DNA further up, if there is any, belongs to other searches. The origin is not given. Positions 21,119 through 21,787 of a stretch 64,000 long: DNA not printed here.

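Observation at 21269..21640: Twin-arginine-signal protein with two tandem knottin-like (C-C-CC-C-C) modules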

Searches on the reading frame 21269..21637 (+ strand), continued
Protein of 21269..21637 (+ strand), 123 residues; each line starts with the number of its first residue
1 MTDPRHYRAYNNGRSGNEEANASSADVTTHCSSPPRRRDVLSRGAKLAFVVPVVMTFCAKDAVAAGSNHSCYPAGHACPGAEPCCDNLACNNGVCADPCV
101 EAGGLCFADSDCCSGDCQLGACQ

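Call 60: search_protein_representatives(alignment_id=A1)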
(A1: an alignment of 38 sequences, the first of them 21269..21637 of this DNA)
Query: 38 sequences, 124 profile positions. Proteins with E-value up to 0.001 (for the whole library): 359; up to 1e-10: 81; up to 1e-30: 6. The best 150 are listed.
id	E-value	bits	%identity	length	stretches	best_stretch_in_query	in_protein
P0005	5.3e-44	165.3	-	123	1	2-124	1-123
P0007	1.7e-43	163.6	-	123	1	16-124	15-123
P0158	2.2e-39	150.3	-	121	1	18-124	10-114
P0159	4.1e-38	146.2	-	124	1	20-124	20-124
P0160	7.5e-35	135.7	-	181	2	13-124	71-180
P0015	1.9e-31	124.7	-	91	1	17-96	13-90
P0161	7.4e-30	119.6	-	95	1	34-124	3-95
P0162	3.2e-29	117.5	-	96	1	13-95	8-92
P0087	2.0e-27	111.7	-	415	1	18-124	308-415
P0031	6.3e-27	110.1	-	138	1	18-93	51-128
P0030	2.2e-26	108.3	-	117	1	17-94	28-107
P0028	4.7e-26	107.3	-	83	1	30-97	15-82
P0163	2.2e-25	105.1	-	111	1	13-94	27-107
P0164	4.7e-25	104.0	-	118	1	16-97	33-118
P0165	5.8e-25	103.8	-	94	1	18-94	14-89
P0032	1.8e-24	102.2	-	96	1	28-94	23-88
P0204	2.8e-16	75.7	-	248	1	23-124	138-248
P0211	3.1e-13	65.9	-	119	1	23-122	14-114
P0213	6.1e-13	64.9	-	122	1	18-121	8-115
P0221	3.4e-11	59.3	-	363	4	33-124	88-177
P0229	1.0e-10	57.7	-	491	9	70-124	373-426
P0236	8.0e-10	54.8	-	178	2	60-124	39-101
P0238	1.2e-09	54.3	-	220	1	26-123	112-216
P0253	1.3e-08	50.9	-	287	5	69-123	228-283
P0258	1.8e-08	50.5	-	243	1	17-124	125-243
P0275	7.5e-08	48.5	-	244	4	70-115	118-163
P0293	2.3e-07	46.9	-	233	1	14-123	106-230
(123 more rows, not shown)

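Call 62: search_protein_families(library=pfam, proteins=[P0204, P0258, P0293, P0238, P0221, P0236, P0275, P0253], max_evalue=0.01)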
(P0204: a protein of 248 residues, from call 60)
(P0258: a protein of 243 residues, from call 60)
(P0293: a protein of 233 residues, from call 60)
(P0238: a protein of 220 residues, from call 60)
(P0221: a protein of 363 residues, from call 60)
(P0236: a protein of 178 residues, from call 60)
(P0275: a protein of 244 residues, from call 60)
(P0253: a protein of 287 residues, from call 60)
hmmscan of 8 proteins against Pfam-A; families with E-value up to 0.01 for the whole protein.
P0204 (248 aa): 3 families
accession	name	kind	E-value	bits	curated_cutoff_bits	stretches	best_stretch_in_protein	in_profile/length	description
PF05402.18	PqqD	-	3.7e-08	34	23.4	1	32-98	1-67/67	Coenzyme PQQ synthesis protein D (PqqD)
PF17557.7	Conotoxin_I2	-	0.00043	20.8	27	0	195-220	1-26/38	I2-superfamily conotoxins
PF02950.22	Conotoxin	-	0.0048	18.3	25.1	0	194-218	49-74/75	Conotoxin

P0258 (243 aa): 1 family
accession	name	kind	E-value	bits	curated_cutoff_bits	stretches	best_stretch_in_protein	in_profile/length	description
PF05402.18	PqqD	-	7.9e-09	36.2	23.4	1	32-98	1-67/67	Coenzyme PQQ synthesis protein D (PqqD)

P0293 (233 aa): 1 family
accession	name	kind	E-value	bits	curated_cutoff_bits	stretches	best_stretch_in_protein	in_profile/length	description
PF05402.18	PqqD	-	1.9e-11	44.6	23.4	1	32-98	1-67/67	Coenzyme PQQ synthesis protein D (PqqD)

P0238 (220 aa): 1 family
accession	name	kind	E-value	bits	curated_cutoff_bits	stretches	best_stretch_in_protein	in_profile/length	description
PF05402.18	PqqD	-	5.6e-09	36.7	23.4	1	4-70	1-67/67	Coenzyme PQQ synthesis protein D (PqqD)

P0221 (363 aa): 2 families
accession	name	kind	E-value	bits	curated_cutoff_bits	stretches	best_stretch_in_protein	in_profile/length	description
PF17557.7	Conotoxin_I2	-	3.8e-06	27.4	27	2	128-152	1-25/38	I2-superfamily conotoxins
PF05402.18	PqqD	-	1.6e-05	25.5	23.4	1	16-79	1-66/67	Coenzyme PQQ synthesis protein D (PqqD)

P0236 (178 aa): 5 families
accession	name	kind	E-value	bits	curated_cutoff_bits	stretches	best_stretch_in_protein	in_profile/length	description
PF17557.7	Conotoxin_I2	-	1.1e-12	48.2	27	2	77-103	1-27/38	I2-superfamily conotoxins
PF11703.13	UPF0506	-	2e-09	38.1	23.2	1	139-163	30-54/59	UPF0506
PF04706.18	Dickkopf_N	-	3.7e-05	24.4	25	0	140-165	22-48/51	Dickkopf N-terminal cysteine-rich region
PF02950.22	Conotoxin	-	0.0019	19.5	25.1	0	48-74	47-74/75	Conotoxin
PF08116.16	Toxin_29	-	0.0028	18.1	25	0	144-163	3-22/31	PhTx neurotoxin family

P0275 (244 aa): 3 families
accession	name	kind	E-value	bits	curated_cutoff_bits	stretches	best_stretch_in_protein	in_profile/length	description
PF07740.17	Toxin_12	-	4.2e-10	40.5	21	1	175-196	1-22/30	Ion channel inhibitory toxin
PF04706.18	Dickkopf_N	-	4.4e-08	33.8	25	0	46-71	25-50/51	Dickkopf N-terminal cysteine-rich region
PF17557.7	Conotoxin_I2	-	0.00045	20.7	27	1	120-149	1-29/38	I2-superfamily conotoxins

P0253 (287 aa): 3 families
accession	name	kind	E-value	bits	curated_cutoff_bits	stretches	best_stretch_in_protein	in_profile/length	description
PF04706.18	Dickkopf_N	-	2.3e-16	60.3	25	2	147-172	23-50/51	Dickkopf N-terminal cysteine-rich region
PF17557.7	Conotoxin_I2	-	1.9e-05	25.1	27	1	260-285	1-26/38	I2-superfamily conotoxins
PF07740.17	Toxin_12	-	0.00027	22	21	1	33-53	2-22/30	Ion channel inhibitory toxin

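Call 67: list_cluster_members(proteins=[P0236, P0275, P0253, P0229, P0221, P0204, P0258, P0211, P0213])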
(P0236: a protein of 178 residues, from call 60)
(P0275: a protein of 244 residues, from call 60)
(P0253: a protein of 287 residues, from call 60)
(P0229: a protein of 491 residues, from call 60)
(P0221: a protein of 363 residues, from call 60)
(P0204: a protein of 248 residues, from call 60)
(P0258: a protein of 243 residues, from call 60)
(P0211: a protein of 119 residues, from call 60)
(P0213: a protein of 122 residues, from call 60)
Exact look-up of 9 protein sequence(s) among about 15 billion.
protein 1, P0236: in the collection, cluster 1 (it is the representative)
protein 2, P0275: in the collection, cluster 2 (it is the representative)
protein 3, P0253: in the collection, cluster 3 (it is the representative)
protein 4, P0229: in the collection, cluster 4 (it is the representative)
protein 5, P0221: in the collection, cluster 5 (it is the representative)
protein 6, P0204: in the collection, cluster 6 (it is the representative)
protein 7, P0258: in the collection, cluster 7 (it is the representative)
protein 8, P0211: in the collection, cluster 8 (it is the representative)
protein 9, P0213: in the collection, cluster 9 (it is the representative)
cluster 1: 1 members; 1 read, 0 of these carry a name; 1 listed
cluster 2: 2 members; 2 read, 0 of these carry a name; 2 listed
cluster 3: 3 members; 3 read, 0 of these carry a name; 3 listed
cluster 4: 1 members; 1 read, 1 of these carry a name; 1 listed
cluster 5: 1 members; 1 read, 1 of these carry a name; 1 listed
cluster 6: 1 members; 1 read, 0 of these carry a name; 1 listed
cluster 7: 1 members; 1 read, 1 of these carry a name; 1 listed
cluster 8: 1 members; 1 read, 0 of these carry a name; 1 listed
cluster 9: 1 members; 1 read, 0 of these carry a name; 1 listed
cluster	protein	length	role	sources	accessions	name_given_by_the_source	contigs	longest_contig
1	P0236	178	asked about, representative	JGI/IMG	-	-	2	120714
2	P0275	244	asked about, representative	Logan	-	-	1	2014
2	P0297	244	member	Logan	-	-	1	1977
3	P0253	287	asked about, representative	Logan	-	-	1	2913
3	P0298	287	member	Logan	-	-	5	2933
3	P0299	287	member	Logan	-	-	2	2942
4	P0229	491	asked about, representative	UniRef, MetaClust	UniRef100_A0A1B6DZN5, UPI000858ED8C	Uncharacterized protein n=1 Tax=Clastoptera arizonana TaxID=38151 RepID=A0A1B6DZN5_9HEMI | status=active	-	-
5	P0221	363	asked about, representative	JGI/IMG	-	hypothetical protein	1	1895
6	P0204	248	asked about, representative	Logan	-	-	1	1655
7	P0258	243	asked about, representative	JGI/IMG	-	hypothetical protein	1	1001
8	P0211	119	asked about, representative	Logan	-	-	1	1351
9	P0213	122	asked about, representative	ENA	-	-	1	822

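Call 68: find_homologous_proteins(query=P0204, max_evalue=0.00001)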
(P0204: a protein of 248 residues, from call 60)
Query P0204 (248 aa): 95 proteins with E <= 0.00001 among 1985 candidates.
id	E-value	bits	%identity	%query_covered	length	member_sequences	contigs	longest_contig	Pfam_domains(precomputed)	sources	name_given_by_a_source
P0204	5.6e-164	562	100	100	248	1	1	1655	PF05402.19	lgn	-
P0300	5.1e-119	415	80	100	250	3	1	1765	PF05402.19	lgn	-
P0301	1.4e-82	295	60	99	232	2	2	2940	PF05402.19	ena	-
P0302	2.3e-80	288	62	94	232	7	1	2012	PF05402.19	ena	-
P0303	3.0e-75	271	55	100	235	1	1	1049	PF05402.19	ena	-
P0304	1.6e-73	266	56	100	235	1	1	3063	PF05402.19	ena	-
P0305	1.3e-54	204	50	88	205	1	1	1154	PF05402.19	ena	-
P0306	1.8e-54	203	45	96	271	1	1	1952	PF05402.19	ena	-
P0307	1.9e-54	203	49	94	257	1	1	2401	PF05402.19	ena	-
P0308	2.9e-54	202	46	100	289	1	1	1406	PF05402.19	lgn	-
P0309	3.7e-54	202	48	100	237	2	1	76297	PF05402.19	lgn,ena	-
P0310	7.1e-54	201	47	94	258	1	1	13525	PF05402.19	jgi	-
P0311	2.6e-52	196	49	96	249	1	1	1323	PF05402.19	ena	-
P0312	3.0e-52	196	47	88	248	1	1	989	PF05402.19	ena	-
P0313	1.0e-51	194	48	90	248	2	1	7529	PF05402.19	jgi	jgi:PqqD family protein of HPr-rel-A system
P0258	2.2e-51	193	47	100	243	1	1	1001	PF05402.19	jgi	jgi:hypothetical protein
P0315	1.0e-50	191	47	96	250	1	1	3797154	PF05402.19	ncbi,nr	ncbi:MAG: PqqD family protein [Phycisphaerales bacterium]|nr:MAG: PqqD family protein [Phycisphaeral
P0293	1.2e-45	174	46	100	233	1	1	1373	PF05402.19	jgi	jgi:hypothetical protein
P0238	2.4e-33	134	46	88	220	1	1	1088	PF05402.19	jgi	jgi:hypothetical protein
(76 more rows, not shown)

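Call 71: find_encoding_contigs(protein=P0315, flank=8000, max_places=1)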
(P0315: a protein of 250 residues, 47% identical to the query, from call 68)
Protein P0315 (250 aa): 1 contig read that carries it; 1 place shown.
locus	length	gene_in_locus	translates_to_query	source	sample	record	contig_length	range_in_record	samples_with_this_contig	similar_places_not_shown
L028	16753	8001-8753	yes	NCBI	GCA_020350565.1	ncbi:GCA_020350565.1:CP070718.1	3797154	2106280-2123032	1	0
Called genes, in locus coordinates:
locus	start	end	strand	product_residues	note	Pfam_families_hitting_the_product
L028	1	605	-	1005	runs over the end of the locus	PF00082:Peptidase_S8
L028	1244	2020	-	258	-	-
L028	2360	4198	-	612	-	PF01235:Na_Ala_symp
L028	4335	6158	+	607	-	PF00209:SNF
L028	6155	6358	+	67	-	-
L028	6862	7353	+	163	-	PF08974:DUF1877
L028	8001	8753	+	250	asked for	PF05402:PqqD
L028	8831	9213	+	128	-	PF07884:VKOR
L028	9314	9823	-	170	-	PF00012:HSP70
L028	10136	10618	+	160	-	PF19571:ACT_8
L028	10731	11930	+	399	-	-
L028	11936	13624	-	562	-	-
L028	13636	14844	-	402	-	PF14561:TPR_20 (faint), PF21033:RMD1-3 (faint), PF25060:ARM_TT21_2nd (faint), PF25062:ARM_TT21_N (faint), PF14559:TPR_19 (weak), PF13432:TPR_16 (weak), PF23914:TPR_CcmH_CycH, PF13432:TPR_16 (weak), +14 more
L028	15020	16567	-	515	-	PF01943:Polysacc_synt (weak)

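Call 72: find_encoding_contigs(protein=P0309, flank=8000, max_places=1)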
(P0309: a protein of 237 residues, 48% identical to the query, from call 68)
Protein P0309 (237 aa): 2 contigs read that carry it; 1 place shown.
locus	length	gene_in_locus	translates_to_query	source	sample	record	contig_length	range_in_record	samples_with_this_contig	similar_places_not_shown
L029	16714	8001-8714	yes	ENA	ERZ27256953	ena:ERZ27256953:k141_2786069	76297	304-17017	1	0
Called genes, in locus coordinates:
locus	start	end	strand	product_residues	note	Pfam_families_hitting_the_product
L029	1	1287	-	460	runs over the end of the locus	-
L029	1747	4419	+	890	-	PF00069:Pkinase, PF07714:PK_Tyr_Ser-Thr, PF03109:ABC1 (weak), PF00930:DPPIV_N (faint), PF07676:PD40 (faint), PF25174:Beta-prop_THOC3 (faint), PF26550:Tricorn_2nd (faint), PF26549:Tricorn_N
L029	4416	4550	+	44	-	-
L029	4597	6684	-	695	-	PF08668:HDOD, PF00990:GGDEF, PF07238:PilZ (faint)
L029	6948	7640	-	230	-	-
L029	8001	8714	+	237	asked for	PF05402:PqqD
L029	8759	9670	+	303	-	PF27840:ScmC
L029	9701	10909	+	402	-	PF14907:NTP_transf_5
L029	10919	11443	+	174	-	-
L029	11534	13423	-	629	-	PF01839:FG-GAP (faint), PF13517:FG-GAP_3, PF07593:UnbV_ASPIC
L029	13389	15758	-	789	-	PF13435:Cytochrome_C554 (weak), PF14522:Cytochrome_C7 (faint), PF22113:Mtrc-MtrF_II-IV_dom (faint)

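Call 75: predict_structure(alignment_id=A3)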
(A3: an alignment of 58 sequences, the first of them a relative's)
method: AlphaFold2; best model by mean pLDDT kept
length: 248 residues; sequences in the alignment: 58
mean_pLDDT: 71.9   pTM: 0.45
mean pLDDT of the five models: 71.9, 71.7, 71.6, 70.7, 70.8
residues with pLDDT >= 90: 89; 70-90: 45; 50-70: 55; < 50: 59
segments of 3 or more residues with pLDDT < 50: 105-117, 133-147, 160-185, 215-217
pLDDT, mean of each block of 10 residues (from residue 1): 54 79 95 95 96 96 96 96 97 94 52 45 63 44 45 55 43 45 56 77 73 51 78 87 92
secondary structure, 60 per line:
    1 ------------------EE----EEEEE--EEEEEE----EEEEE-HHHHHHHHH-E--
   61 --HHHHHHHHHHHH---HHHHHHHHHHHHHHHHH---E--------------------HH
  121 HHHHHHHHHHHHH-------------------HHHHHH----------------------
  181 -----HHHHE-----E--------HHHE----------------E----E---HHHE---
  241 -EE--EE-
elements in order: E25-29 E32-37 E42-46 H48-56 H63-74 H78-94 H119-133 H153-158 H186-189

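Call 79: search_solved_structures(query=L004:12209-13171:+, max_evalue=1)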
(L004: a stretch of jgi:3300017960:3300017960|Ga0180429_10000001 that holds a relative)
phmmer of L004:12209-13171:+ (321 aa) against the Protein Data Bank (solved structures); distinct sequences matched with E-value up to 1: 6.
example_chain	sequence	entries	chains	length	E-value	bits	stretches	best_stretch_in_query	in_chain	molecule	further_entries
3tqf_A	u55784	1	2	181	0.0036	19.4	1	108-152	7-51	Hpr(Ser) kinase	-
1ko7_A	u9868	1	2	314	0.018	17.1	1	105-150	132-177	Hpr kinase/phosphatase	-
1jb1_A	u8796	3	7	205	0.029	16.4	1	106-153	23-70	HPRK PROTEIN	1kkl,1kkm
2qmh_A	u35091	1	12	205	0.029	16.4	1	106-153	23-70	HPr kinase/phosphorylase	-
1knx_A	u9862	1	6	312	0.039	16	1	105-153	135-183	Probable HPr(Ser) kinase/phosphatase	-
5hc3_A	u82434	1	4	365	0.76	11.8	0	80-138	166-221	Lipolytic enzyme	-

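Call 80: search_solved_structures(query=L004:13191-14384:+, max_evalue=1)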
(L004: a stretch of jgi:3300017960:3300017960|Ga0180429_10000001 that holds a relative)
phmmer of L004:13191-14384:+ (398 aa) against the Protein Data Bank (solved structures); distinct sequences matched with E-value up to 1: 1.
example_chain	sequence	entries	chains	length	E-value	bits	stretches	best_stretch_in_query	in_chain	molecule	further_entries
1j3a_A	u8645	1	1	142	0.85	11.4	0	137-216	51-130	50S ribosomal protein L13P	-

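Call 81: fold_search(model_id=the predicted structure, library=pdb)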
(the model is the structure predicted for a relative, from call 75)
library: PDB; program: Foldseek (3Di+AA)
matches with E <= 10: 640; with E <= 0.001: 6
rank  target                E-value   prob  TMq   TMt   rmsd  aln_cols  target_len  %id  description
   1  5v1u_B                1.7e-05  1.00  0.31  0.85   1.7        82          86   18  TbiB1 in Complex with the TbiA(beta) Leader Peptide (released 2018-09-05)
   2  5v1v_A                3.8e-05  1.00  0.32  0.86   1.6        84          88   18  TbiB1 in Complex with the TbiA(alpha) Leader Peptide (released 2018-09-05)
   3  6jx3_B                5.9e-05  1.00  0.32  0.88   1.8        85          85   27  Lasso peptide synthetase B1 complexed with the leader peptide (released 2019-06-26)
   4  5v1u_A                5.9e-05  1.00  0.31  0.87   1.6        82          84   18  TbiB1 in Complex with the TbiA(beta) Leader Peptide (released 2018-09-05)
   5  5v1u_D                5.1e-04  1.00  0.31  0.84   2.1        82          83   18  TbiB1 in Complex with the TbiA(beta) Leader Peptide (released 2018-09-05)
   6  5v1u_C                9.5e-04  1.00  0.31  0.83   2.0        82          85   18  TbiB1 in Complex with the TbiA(beta) Leader Peptide (released 2018-09-05)
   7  5sxy_MODEL_1_A        2.4e-03  1.00  0.31  0.74   2.5        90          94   18  The solution NMR structure for the PqqD truncation of Methylobacterium extorquens PqqCD representing a functio (released 2017-05-24)
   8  8hkr_B                6.8e-03  1.00  0.28  0.18   2.0        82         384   20  Crystal Structure of Histone H3 Lysine 79 (H3K79) Methyltransferase Rv2067c from Mycobacterium tuberculosis (released 2023-10-18)
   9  8hkr_A                7.7e-03  1.00  0.27  0.18   2.6        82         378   18  Crystal Structure of Histone H3 Lysine 79 (H3K79) Methyltransferase Rv2067c from Mycobacterium tuberculosis (released 2023-10-18)
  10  4bs9                  8.7e-03  1.00  0.27  0.11   3.3        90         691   11  Structure of the heterocyclase TruD (released 2013-11-06)
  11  8t19_A                9.9e-03  1.00  0.23  0.55   4.3        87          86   20  RiPP precursor peptide recognition element (RRE) domain of Ocin-ThiF-like partner protein, PbtF, bound to an 8 residue (released 2024-06-12)
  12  4v1v_A                1.1e-02  1.00  0.27  0.10   3.4        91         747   16  Heterocyclase in complex with substrate and Cofactor (released 2015-01-14)
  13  4v1v_B                1.4e-02  1.00  0.26  0.10   3.5        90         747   17  Heterocyclase in complex with substrate and Cofactor (released 2015-01-14)
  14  5why_B                1.6e-02  1.00  0.24  0.15   3.0        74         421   19  Structural Insights into Thioether Bond Formation in the Biosynthesis of Sactipeptides (released 2017-07-26)
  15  3g2b                  3.2e-02  0.99  0.20  0.51  12.5        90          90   20  crystal structure of PqqD from xanthomonas campestris (released 2009-09-01)
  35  1hvw_MODEL_1_A        7.5e-01  0.97  0.10  0.83   0.8        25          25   40  HAIRPINLESS MUTANT OF OMEGA-ATRACOTOXIN-HV1A (released 2001-01-17)
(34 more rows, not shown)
